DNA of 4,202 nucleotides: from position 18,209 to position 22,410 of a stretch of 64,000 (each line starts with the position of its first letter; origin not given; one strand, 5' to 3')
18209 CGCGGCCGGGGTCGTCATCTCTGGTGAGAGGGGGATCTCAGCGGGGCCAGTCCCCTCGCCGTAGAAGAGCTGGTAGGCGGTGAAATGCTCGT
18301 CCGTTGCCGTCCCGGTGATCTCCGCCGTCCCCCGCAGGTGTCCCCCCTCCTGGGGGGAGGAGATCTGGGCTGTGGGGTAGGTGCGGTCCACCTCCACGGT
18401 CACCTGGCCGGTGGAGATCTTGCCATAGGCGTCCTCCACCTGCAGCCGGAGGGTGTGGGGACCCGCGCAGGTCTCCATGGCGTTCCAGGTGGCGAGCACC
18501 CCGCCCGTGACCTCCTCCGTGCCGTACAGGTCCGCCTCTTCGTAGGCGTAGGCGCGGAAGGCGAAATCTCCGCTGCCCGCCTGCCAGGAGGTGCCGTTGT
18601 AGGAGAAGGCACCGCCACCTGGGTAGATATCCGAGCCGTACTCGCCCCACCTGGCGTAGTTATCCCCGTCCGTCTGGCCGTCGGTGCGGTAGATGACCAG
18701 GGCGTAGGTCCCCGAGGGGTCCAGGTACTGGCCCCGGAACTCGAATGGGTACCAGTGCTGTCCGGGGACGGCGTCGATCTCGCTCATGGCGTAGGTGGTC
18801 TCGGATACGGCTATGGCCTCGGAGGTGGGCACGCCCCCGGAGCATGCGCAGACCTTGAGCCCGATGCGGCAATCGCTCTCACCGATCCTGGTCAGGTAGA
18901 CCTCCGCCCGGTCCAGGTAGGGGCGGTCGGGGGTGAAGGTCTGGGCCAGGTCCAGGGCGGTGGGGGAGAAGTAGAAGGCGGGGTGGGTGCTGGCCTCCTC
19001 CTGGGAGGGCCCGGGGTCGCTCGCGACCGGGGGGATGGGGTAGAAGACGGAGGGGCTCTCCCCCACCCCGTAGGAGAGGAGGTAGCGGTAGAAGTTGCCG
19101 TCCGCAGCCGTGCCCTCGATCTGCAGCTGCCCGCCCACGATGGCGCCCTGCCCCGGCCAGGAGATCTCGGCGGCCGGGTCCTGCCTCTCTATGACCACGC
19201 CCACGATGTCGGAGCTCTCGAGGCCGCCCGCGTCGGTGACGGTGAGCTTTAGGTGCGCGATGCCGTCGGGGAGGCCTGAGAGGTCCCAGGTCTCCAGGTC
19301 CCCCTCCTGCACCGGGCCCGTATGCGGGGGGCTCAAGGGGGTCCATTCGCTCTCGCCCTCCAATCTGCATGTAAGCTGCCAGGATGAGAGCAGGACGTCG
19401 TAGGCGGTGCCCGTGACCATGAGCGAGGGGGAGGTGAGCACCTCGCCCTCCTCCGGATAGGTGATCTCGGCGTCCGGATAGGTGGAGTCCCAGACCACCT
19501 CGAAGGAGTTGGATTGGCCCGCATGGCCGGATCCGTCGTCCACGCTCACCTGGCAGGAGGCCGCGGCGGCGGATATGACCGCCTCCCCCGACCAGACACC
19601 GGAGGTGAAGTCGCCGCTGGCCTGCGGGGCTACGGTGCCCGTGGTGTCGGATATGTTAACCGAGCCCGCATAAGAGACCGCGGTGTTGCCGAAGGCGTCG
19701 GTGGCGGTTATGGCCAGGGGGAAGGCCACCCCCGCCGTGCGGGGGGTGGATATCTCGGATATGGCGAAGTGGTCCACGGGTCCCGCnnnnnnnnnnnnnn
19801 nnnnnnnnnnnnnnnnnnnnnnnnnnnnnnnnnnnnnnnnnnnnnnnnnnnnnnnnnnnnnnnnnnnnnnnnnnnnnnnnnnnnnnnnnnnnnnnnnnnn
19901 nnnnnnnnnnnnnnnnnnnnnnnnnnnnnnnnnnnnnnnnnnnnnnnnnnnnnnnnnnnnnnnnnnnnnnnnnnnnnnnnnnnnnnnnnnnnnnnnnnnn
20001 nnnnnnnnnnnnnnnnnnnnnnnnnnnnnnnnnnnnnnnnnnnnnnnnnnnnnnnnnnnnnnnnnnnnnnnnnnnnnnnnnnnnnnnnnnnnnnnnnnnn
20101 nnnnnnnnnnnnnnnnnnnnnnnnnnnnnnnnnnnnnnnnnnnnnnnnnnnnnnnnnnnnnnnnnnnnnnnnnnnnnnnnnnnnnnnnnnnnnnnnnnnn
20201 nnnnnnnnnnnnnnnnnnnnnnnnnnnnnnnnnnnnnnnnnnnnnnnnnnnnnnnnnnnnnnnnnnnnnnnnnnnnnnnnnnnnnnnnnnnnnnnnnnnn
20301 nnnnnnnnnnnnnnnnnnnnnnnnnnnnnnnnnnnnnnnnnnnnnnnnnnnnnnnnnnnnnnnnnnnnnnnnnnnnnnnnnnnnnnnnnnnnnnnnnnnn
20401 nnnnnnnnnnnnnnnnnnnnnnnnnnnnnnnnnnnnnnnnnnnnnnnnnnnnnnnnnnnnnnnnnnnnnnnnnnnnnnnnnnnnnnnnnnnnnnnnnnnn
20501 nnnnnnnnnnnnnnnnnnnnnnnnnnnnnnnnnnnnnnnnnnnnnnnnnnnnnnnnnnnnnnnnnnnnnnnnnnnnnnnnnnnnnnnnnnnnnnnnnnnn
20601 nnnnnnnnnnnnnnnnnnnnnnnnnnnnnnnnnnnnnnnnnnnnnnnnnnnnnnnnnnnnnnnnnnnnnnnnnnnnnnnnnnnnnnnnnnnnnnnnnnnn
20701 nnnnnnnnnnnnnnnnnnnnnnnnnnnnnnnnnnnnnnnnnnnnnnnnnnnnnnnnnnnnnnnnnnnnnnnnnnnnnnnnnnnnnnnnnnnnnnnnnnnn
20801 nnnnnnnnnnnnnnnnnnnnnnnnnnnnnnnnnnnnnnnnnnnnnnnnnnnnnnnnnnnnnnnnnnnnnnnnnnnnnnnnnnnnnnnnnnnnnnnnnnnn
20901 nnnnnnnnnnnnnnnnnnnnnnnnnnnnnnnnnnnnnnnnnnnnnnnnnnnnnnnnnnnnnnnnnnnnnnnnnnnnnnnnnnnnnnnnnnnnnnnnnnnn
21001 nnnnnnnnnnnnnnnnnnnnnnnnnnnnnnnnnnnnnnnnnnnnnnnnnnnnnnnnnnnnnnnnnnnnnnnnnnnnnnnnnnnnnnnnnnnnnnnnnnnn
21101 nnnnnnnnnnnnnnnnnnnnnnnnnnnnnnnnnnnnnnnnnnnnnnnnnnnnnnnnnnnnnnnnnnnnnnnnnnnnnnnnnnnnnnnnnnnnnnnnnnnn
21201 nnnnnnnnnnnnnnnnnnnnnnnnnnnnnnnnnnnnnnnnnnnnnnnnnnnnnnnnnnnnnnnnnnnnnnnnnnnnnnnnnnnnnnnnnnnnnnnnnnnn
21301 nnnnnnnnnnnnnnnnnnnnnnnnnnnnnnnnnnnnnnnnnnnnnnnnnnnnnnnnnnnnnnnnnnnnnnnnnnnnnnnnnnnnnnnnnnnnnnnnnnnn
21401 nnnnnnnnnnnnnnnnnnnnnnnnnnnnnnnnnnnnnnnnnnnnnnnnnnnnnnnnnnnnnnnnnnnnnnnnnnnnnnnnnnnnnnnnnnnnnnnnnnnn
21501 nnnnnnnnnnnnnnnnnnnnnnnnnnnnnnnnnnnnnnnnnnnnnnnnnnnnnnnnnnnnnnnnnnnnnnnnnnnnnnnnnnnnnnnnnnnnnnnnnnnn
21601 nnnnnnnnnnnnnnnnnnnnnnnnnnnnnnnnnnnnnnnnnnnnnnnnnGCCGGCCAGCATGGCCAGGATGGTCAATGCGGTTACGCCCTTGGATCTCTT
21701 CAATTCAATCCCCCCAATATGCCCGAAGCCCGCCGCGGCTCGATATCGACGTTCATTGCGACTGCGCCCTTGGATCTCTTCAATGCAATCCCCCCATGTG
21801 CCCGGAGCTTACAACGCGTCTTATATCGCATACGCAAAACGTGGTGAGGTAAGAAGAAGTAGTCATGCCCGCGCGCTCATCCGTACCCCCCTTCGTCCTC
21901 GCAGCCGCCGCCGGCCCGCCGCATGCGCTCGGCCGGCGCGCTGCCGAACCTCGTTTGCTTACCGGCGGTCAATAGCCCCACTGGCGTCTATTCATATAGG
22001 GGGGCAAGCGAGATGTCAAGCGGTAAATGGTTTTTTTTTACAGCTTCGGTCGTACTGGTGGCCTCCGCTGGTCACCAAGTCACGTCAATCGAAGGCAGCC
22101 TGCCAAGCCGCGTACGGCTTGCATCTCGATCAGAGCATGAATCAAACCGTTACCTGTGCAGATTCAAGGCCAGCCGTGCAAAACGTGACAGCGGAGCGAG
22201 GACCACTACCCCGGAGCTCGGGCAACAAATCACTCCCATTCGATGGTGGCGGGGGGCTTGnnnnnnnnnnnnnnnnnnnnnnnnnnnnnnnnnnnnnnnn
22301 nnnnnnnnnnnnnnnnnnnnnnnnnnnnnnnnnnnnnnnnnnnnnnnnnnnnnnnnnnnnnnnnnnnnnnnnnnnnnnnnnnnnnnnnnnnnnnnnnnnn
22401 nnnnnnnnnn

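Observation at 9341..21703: Unusual domain stack on a Sec/lipoprotein-signal Rhs with no dedicated secretion genes nearby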

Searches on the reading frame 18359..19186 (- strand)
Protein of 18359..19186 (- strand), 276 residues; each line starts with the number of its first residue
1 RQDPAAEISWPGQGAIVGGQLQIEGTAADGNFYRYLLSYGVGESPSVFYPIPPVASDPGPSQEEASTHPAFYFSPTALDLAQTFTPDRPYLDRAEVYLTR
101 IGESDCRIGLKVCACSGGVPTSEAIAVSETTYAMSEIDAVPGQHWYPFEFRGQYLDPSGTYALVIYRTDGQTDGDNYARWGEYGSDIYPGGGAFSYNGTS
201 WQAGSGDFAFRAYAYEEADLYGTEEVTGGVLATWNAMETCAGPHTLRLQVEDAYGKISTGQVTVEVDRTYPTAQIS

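Call 60: predict_structure(alignment_id=A1)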
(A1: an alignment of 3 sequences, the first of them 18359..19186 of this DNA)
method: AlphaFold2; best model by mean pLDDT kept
length: 276 residues; sequences in the alignment: 3
mean_pLDDT: 75.0   pTM: 0.71
mean pLDDT of the five models: 75.0, 65.3, 63.0, 60.9, 59.8
residues with pLDDT >= 90: 33; 70-90: 157; 50-70: 58; < 50: 28
segments of 3 or more residues with pLDDT < 50: 73-76, 174-176, 178-190, 272-276
pLDDT, mean of each block of 10 residues (from residue 1): 73 55 78 88 87 67 56 56 87 83 74 91 89 79 77 88 85 50 40 76 72 86 84 73 88 89 76 43
secondary structure, 60 per line:
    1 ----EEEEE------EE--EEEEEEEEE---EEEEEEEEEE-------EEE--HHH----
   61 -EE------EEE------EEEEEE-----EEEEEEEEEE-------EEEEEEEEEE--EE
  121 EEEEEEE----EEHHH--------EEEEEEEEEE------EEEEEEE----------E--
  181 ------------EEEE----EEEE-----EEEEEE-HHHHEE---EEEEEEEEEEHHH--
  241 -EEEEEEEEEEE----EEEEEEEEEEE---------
elements in order: E5-9 E20-28 E32-41 E49-51 E70-72 E79-84 E90-99 E107-116 E119-127 E145-154 E161-167 E193-196 E201-204 E210-215 H217-220 E226-235 E242-252 E257-267

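Call 63: fold_search(model_id=the predicted structure, library=pdb)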
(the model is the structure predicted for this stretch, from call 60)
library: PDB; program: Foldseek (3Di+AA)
matches with E <= 10: 1529; with E <= 0.001: 3
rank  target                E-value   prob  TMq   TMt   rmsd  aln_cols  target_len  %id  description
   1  9euj_G                3.7e-07  1.00  0.41  0.16  10.6       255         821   13  Cryo-EM structure of Staphylococcus aureus bacteriophage phi812 baseplate in the post-contraction state - sheath initi (released 2025-04-09)
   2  9euf_0                6.1e-04  1.00  0.40  0.12  19.0       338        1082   11  Cryo-EM structure of Staphylococcus aureus bacteriophage phi812 baseplate in the pre-contraction state - complete (released 2025-04-09)
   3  7js4                  6.7e-04  0.69  0.20  0.08  24.9       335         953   10  The structure of the M60 catalytic domain with the CBM51-1 and CBM51-2 domains from Clostridium perfringens ZmpB (released 2021-02-03)
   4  6xay_A                6.7e-03  0.20  0.18  0.18  33.6       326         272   12  Structure of a fragment of human fibronectin containing the 10th, 11th and 12th type III domains (released 2021-06-09)
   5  4kkq_B                1.0e-02  0.11  0.12  0.14  20.7       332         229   10  Crystal structure of Vibrio cholerae RbmA (crystal form 1) (released 2013-05-22)
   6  4kkq_A                1.1e-02  0.11  0.12  0.14  20.6       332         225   10  Crystal structure of Vibrio cholerae RbmA (crystal form 1) (released 2013-05-22)
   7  3ly6_A                1.4e-02  0.10  0.12  0.06  21.1       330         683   10  Crystal structure of human transglutaminase 2 complex with adenosine 5' Triphosphate (released 2010-08-18)
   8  9ky2_F                1.5e-02  0.09  0.12  0.10  23.4       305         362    9  Structure of beta-arrestin2 in complex with mouse C5aR1pp (released 2025-11-26)
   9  6xay_B                1.9e-02  0.15  0.18  0.18  32.4       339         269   12  Structure of a fragment of human fibronectin containing the 10th, 11th and 12th type III domains (released 2021-06-09)
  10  8go9_A                1.9e-02  0.12  0.12  0.10  20.2       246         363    7  Structure of beta-arrestin2 in complex with a phosphopeptide corresponding to the human Atypical chemokine receptor 2, (released 2023-12-27)
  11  5lf2_B                2.0e-02  0.97  0.24  0.22   7.6       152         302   12  Crystal structure of laminin beta2 LE5-LF-LE6 (released 2016-07-27)
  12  8j8v_A                2.2e-02  0.12  0.12  0.10  21.0       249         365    9  Structure of beta-arrestin2 in complex with D6Rpp (Local Refine) (released 2023-12-27)
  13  2c26                  2.7e-02  0.57  0.25  0.27  13.2       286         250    9  Structural basis for the promiscuous specificity of the carbohydrate- binding modules from the beta-sandwich super famil (released 2005-10-18)
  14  9mba_B                3.0e-02  0.06  0.11  0.09  24.2       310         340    8  Cryo-EM structure of complex of transducer-bound GPCR (released 2025-10-01)
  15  6kzb_C                3.3e-02  0.13  0.13  0.07  19.6       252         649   10  Transglutaminase2 complexed with calcium (released 2020-12-09)
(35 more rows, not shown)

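Call 83: find_related_loci(query=A1, collection=metagenome_contigs, flank=10000)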
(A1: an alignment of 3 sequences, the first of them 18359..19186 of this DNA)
Query A1 (276 aa) in metagenome_contigs; peptide patterns used: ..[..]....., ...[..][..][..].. (x = any residue, [..] = any of these).
218 stretches matched a pattern, but none encodes a relative of the query by tblastn (E <= 1e-3).

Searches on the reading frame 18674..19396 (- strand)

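Call 9: search_protein_families(library=pfam, max_evalue=1, proteins=[window:18674-19396:-])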
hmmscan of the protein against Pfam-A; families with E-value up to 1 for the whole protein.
seq(241 aa): 1 family
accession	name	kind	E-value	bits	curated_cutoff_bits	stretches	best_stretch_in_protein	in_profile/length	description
PF22352.2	K319L-like_PKD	-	0.017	15.6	27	1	17-68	32-83/84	K319L-like, PKD domain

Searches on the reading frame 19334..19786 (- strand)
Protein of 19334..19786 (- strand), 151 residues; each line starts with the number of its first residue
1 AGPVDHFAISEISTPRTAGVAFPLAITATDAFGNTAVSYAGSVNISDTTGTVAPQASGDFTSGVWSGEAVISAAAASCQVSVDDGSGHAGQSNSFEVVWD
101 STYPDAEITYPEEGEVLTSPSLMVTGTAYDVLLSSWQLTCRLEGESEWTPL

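Call 9: search_protein_families(library=pfam, max_evalue=1, proteins=[window:19334-19786:-])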
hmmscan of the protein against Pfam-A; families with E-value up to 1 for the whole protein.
seq(151 aa): 2 families
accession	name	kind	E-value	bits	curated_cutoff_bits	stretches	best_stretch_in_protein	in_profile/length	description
PF14717.12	DUF4465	-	0.0072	17.1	25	1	74-132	20-79/176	Domain of unknown function (DUF4465)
PF07044.18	DUF1329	-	0.098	12.3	23.1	1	17-63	69-114/368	Protein of unknown function (DUF1329)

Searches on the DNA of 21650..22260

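Call 65: search_rna_families(source=window, start=21650, end=22260, threshold=evalue, max_evalue=1)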
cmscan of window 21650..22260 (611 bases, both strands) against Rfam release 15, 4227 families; matches with E-value up to 1: 0.
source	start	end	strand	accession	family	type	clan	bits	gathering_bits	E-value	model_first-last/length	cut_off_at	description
